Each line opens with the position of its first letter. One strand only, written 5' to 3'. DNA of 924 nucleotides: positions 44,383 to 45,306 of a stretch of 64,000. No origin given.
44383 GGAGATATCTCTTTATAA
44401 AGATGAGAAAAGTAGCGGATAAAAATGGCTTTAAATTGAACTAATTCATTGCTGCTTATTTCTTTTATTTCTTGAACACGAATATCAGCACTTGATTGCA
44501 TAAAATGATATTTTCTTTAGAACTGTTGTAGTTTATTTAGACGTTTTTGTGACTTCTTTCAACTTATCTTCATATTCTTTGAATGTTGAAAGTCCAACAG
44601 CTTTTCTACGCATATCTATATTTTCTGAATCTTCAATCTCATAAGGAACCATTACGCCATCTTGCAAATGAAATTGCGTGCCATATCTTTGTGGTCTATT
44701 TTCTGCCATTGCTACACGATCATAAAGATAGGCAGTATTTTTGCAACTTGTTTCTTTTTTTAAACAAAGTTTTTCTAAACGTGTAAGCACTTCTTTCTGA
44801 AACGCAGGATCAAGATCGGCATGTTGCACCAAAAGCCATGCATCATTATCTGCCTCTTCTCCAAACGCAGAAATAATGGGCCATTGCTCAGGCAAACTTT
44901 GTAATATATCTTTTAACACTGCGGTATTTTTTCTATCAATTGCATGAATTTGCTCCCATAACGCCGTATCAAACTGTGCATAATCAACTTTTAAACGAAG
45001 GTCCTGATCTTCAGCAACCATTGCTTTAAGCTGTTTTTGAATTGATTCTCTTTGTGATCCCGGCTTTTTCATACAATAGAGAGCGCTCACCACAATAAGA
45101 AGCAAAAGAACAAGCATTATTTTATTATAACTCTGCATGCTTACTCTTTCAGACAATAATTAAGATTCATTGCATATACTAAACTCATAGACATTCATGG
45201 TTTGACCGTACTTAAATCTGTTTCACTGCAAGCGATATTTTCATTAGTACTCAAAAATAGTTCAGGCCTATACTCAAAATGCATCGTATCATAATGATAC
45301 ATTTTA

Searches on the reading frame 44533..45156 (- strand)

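Call 45: search_protein_families(library=pfam, proteins=[window:44533-45156:-], max_evalue=0.001)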
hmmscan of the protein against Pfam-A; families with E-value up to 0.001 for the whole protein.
window:44533-45156:- (207 aa): 1 family
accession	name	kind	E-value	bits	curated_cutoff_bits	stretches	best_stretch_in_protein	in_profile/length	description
PF20329.3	DUF6624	-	1.7e-18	67.2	27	1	39-200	3-165/173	Family of unknown function (DUF6624)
